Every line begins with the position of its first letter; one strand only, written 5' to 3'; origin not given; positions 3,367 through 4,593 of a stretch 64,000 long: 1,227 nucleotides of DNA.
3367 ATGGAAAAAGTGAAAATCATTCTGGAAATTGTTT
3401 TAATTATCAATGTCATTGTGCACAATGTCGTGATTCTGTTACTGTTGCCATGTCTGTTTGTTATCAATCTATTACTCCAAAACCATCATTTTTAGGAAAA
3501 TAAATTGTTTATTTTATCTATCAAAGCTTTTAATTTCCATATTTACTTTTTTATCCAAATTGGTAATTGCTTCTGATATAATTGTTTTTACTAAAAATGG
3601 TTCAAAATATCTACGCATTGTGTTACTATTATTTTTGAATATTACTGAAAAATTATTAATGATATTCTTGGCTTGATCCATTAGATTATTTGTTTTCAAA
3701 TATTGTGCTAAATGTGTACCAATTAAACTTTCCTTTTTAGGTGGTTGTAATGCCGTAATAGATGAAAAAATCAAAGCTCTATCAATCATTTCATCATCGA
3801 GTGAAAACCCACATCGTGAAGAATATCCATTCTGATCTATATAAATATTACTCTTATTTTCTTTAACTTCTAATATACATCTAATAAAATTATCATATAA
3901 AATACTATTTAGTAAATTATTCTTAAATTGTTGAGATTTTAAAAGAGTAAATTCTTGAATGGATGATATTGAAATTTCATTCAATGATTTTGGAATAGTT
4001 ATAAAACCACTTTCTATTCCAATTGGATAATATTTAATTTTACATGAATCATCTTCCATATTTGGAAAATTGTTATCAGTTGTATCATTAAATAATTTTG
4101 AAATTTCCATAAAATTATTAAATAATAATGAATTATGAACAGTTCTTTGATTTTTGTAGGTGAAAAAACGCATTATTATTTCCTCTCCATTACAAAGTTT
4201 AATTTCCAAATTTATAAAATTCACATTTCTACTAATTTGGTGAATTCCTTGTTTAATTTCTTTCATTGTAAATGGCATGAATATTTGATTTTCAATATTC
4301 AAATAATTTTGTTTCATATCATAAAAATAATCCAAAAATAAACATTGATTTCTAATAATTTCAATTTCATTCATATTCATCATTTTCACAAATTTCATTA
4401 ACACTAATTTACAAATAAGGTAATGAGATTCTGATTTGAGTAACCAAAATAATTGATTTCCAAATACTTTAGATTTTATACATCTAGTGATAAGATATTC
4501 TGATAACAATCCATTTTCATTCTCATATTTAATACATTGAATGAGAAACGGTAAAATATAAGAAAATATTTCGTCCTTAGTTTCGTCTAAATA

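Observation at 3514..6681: F-box + LRR fused to a C2-helical-catalytic PI3K-like module whose catalytic residues are degenerate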

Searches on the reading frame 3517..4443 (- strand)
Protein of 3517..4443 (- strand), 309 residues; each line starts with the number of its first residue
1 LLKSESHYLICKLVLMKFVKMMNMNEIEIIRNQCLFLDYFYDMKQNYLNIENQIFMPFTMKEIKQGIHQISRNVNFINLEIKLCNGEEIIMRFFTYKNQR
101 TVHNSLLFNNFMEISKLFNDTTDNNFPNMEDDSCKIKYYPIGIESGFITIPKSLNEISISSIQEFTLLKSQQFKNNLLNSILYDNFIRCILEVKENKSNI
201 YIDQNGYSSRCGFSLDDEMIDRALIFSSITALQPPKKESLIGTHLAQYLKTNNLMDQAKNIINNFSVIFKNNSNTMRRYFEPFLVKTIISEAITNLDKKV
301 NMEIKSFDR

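Call 55: predict_structure(alignment_id=A4)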
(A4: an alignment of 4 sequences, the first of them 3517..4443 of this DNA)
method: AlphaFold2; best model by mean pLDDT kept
length: 309 residues; sequences in the alignment: 4
mean_pLDDT: 55.0   pTM: 0.58
mean pLDDT of the five models: 55.0, 49.3, 43.9, 43.5, 36.8
residues with pLDDT >= 90: 0; 70-90: 75; 50-70: 110; < 50: 124
segments of 3 or more residues with pLDDT < 50: 1-60, 96-110, 117-132, 195-197, 213-240
pLDDT, mean of each block of 10 residues (from residue 1): 28 32 37 42 39 39 55 59 72 53 44 50 44 59 60 71 59 75 69 57 77 45 29 38 62 76 75 64 56 72 66
secondary structure, 60 per line:
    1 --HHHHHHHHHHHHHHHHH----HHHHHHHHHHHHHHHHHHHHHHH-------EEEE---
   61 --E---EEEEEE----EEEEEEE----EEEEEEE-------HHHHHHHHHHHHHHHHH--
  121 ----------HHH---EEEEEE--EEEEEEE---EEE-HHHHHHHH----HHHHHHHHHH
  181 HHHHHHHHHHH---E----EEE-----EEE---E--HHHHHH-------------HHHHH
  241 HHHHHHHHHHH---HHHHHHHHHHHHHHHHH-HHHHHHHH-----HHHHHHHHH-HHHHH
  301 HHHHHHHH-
elements in order: H3-19 H24-46 E54-57 E67-72 E77-83 E88-94 H102-118 E137-142 E145-151 E155-157 H159-166 H171-191 E200-202 E208-210 H217-222 H236-251 H255-271 H273-280 H286-294 H296-308

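Call 58: fold_search(model_id=the predicted structure, library=pdb)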
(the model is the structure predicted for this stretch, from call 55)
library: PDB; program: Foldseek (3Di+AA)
matches with E <= 10: 1058; with E <= 0.001: 57
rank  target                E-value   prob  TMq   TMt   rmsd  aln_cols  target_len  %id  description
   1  3oaw                  8.0e-06  1.00  0.30  0.14  14.2       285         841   11  4-Methylpteridineones as Orally Active and Selective PI3K/mTOR Dual Inhibitors (released 2010-09-22)
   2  3qjz                  1.0e-05  1.00  0.30  0.14  14.2       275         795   12  Crystal structure of PI3K-gamma in complex with benzothiazole 1 (released 2011-03-30)
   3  3r7q                  1.8e-05  1.00  0.34  0.15  13.4       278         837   14  Structure-based design of thienobenzoxepin inhibitors of PI3- kinase (released 2011-08-03)
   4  4uwk                  2.6e-05  1.00  0.39  0.24  13.9       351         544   13  Discovery of (2S)-8-((3R)-3-Methylmorpholin-4-yl)-1-(3-methyl-2-oxo- butyl)-2-(trifluoromethyl)-3,4-dihydro-2H-pyrimido( (released 2014-11-26)
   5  3ihy_E                2.6e-05  1.00  0.38  0.24  14.4       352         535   14  Human PIK3C3 crystal structure (released 2009-10-13)
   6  6i3u                  2.9e-05  1.00  0.38  0.23  14.7       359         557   13  Optimization of potent and selective ATM inhibitors suitable for a proof-of-concept study in Huntington's disease models (released 2019-03-20)
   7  4uwh                  4.1e-05  1.00  0.36  0.23  10.9       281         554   12  Discovery of (2S)-8-((3R)-3-Methylmorpholin-4-yl)-1-(3-methyl-2-oxo- butyl)-2-(trifluoromethyl)-3,4-dihydro-2H-pyrimido( (released 2014-11-26)
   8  7rsp_A                4.7e-05  1.00  0.37  0.24  13.8       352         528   12  Structure of the VPS34 kinase domain with compound 14 (released 2021-11-24)
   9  8rxr_B                4.7e-05  1.00  0.38  0.24  14.7       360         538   13  Crystal structure of VPS34 in complex with inhibitor SB02024 (released 2024-03-20)
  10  9gg9                  4.7e-05  1.00  0.35  0.15  13.1       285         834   14  HUMAN PI3KGAMMA IN COMPLEX WITH ISOCUMARIN INHIBITOR 11 (released 2024-12-18)
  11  1e8y                  4.7e-05  1.00  0.32  0.14  14.1       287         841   11  Structure determinants of phosphoinositide 3-kinase inhibition by wortmannin, LY294002, quercetin, myricetin and stauros (released 2000-11-17)
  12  8aj8_A                4.7e-05  1.00  0.33  0.12  14.3       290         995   13  Structure of p110 gamma bound to the p84 regulatory subunit (released 2023-03-22)
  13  6ykg                  5.9e-05  1.00  0.38  0.23  14.0       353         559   13  Structure-based exploration of selectivity for ATM inhibitors in Huntingtons disease (released 2021-04-14)
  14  3csf                  5.9e-05  1.00  0.36  0.16  12.2       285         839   13  Crystal structure of PI3K p110gamma catalytical domain in complex with organoruthenium inhibitor DW2 (released 2008-05-27)
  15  6xrm                  6.6e-05  1.00  0.35  0.16  12.2       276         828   15  Crystal structure of human PI3K-gamma in complex with Compound 4 (released 2020-09-16)
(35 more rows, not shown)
